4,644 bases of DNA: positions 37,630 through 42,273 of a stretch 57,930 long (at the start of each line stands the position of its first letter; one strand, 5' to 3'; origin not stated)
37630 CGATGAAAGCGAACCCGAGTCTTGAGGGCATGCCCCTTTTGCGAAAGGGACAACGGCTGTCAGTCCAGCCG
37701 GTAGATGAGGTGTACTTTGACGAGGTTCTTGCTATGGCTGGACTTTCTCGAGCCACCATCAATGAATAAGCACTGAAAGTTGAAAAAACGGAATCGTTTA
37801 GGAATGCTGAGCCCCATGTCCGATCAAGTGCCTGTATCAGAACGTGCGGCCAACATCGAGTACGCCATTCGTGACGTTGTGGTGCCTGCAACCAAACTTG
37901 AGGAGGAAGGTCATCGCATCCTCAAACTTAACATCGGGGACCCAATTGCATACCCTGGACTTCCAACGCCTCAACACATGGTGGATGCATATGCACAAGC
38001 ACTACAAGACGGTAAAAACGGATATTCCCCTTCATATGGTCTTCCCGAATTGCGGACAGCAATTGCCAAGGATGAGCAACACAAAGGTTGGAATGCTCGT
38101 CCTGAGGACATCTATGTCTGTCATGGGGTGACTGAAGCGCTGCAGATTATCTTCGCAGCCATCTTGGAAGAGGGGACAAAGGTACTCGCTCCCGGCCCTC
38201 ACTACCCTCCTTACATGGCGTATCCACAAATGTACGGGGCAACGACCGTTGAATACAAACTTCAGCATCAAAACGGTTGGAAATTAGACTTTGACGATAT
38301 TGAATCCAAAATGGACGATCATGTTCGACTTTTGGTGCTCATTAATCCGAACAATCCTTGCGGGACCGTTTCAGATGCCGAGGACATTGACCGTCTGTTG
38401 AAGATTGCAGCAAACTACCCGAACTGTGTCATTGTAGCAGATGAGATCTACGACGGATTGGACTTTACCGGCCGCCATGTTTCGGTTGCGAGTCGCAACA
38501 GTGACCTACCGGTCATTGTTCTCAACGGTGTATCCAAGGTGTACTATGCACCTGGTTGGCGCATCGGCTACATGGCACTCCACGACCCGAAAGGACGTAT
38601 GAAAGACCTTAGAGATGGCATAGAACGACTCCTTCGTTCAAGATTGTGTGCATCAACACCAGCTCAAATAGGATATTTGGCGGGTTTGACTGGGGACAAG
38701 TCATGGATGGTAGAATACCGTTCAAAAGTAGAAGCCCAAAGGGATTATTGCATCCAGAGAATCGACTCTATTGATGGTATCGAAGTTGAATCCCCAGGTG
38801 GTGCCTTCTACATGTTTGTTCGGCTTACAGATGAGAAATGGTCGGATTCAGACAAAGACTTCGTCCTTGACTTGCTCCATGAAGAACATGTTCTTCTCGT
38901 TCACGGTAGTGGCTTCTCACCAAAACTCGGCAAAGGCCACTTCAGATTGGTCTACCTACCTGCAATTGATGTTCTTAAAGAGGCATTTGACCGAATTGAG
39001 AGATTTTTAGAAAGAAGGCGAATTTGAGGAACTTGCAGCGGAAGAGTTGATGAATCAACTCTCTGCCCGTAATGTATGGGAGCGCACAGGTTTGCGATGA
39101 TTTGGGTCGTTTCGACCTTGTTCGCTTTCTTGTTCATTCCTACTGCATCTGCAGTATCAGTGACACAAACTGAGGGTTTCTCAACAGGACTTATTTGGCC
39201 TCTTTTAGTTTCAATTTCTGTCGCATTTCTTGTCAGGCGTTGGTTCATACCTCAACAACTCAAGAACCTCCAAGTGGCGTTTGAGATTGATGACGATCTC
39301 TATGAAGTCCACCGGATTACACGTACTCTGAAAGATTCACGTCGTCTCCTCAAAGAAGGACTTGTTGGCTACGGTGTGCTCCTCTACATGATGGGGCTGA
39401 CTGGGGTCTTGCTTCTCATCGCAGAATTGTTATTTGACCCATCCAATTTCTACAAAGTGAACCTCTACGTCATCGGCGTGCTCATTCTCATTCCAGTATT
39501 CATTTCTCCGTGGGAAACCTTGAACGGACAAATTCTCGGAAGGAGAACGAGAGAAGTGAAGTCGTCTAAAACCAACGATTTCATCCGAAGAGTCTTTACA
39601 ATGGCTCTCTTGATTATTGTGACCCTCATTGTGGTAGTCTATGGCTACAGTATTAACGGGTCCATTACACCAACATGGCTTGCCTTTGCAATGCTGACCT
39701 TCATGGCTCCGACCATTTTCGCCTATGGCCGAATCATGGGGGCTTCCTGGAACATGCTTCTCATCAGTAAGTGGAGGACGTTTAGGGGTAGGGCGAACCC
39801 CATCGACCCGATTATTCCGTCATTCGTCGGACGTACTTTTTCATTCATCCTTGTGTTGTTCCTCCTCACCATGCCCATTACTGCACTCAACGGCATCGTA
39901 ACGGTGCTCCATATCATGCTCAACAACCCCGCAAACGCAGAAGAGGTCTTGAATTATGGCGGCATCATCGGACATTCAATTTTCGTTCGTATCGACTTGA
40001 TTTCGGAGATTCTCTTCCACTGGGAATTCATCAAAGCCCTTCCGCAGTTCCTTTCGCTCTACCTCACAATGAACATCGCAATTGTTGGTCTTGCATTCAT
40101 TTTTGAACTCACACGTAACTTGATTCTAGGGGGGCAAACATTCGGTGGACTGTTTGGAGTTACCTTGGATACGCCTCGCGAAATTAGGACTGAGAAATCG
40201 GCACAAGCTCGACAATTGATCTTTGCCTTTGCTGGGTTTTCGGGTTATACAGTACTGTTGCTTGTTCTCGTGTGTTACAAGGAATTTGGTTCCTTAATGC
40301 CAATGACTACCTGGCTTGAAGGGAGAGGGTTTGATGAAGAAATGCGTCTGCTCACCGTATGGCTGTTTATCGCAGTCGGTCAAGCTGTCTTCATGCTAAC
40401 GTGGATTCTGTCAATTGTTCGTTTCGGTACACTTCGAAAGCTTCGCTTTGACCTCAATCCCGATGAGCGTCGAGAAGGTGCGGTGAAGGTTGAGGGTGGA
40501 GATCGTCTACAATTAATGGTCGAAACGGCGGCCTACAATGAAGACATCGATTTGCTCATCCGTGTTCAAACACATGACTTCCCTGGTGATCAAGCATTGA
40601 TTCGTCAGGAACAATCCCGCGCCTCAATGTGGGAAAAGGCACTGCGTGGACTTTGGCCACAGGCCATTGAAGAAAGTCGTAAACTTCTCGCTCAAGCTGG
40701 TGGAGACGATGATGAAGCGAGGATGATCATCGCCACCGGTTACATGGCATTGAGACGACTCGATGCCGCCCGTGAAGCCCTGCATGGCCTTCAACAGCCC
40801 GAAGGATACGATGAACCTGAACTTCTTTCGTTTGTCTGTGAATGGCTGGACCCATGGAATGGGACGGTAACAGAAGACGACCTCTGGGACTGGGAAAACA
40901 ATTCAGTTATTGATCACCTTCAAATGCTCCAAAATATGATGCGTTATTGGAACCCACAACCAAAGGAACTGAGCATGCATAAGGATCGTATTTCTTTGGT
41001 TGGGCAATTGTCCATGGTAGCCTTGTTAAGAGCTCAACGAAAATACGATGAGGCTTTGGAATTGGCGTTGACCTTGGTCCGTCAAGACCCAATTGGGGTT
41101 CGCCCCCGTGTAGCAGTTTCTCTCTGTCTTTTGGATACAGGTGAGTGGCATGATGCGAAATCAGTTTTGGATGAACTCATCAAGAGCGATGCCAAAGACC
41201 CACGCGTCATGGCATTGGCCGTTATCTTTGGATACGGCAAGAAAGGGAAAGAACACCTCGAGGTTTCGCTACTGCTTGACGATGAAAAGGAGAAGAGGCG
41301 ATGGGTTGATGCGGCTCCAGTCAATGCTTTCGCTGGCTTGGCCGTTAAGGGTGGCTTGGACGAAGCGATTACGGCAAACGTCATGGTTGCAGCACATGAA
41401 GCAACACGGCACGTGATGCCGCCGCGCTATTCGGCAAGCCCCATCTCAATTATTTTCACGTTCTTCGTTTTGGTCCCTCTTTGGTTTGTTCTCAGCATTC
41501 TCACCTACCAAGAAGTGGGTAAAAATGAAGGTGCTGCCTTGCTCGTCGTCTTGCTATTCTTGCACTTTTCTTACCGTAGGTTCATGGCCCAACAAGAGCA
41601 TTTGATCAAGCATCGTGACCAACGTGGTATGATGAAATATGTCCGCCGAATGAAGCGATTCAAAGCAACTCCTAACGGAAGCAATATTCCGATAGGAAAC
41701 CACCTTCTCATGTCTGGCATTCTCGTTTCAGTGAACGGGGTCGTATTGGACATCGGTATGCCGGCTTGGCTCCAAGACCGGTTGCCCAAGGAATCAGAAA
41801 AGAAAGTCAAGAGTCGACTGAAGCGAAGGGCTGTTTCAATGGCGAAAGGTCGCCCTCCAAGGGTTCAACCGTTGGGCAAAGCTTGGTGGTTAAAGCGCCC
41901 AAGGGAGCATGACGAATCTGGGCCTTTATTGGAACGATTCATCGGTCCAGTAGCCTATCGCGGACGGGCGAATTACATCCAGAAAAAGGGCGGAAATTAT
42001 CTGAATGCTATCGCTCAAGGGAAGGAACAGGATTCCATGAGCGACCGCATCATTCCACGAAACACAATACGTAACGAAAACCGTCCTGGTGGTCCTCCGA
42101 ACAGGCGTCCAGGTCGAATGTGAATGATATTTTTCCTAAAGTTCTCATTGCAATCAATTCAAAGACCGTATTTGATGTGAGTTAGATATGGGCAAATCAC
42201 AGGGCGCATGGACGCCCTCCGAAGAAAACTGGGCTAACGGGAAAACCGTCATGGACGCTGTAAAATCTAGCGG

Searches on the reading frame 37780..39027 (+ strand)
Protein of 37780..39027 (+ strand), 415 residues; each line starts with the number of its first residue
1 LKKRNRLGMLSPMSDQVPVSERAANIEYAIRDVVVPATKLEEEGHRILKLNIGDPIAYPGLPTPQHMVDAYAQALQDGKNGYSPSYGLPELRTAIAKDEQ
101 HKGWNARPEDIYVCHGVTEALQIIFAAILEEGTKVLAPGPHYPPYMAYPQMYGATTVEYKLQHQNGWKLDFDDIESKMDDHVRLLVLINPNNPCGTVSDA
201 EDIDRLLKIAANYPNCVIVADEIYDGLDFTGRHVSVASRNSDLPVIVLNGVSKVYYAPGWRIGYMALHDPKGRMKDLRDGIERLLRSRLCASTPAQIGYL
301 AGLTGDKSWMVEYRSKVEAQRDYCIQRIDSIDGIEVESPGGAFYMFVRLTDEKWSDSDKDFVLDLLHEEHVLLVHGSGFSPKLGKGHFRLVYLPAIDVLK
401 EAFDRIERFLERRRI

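Call 44: search_protein_families(library=pfam, proteins=[window:37780-39027:+], max_evalue=0.0001)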
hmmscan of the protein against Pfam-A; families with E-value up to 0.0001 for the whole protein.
window:37780-39027:+ (415 aa): 2 families
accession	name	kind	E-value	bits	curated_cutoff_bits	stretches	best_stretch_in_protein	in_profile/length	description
PF00155.27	Aminotran_1_2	-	4.1e-55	187.9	19.7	1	47-397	3-352/361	Aminotransferase class I and II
PF00266.25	Aminotran_5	-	2.4e-05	23.9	21.5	1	104-221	56-175/371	Aminotransferase class-V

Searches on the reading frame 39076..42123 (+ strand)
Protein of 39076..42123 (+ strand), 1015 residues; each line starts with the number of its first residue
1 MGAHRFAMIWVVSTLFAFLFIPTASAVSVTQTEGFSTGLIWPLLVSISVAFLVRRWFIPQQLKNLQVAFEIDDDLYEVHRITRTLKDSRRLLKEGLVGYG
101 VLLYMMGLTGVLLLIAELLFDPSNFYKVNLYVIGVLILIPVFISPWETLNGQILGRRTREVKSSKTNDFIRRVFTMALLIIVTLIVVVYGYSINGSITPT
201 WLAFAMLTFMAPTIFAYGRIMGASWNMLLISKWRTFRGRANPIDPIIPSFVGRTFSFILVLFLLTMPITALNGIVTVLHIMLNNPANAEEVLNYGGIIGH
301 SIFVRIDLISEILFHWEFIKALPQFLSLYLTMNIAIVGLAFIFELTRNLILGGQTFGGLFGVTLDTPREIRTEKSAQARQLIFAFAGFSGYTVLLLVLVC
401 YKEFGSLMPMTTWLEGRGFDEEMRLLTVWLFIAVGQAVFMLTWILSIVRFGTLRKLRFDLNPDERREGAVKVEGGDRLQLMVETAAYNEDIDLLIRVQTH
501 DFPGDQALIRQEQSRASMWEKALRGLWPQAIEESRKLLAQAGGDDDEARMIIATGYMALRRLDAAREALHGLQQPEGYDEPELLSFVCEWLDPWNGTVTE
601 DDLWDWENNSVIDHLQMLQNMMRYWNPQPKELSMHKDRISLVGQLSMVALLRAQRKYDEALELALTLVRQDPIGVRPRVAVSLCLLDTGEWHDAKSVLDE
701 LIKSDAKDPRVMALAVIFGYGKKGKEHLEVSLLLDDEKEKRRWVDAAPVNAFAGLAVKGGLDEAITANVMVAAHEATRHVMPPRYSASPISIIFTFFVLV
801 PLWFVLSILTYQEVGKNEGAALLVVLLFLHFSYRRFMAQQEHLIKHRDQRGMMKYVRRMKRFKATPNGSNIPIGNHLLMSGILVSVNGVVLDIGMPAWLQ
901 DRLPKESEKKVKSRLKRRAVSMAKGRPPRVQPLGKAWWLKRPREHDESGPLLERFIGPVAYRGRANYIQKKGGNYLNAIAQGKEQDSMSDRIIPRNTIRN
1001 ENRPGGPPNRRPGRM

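Call 16: search_protein_families(library=pfam, proteins=[window:39076-42123:+], max_evalue=0.001)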
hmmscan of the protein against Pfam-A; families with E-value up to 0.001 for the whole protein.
window:39076-42123:+ (1015 aa): 3 families
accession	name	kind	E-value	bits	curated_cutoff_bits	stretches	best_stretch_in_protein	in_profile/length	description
PF14559.12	TPR_19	-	6.9e-09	36.4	25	1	651-714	1-64/68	Tetratricopeptide repeat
PF13428.12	TPR_14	-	0.0002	22.2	23.5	0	682-714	8-40/44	Tetratricopeptide repeat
PF13432.12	TPR_16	-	0.00041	21.2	32.7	0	650-709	6-65/65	Tetratricopeptide repeat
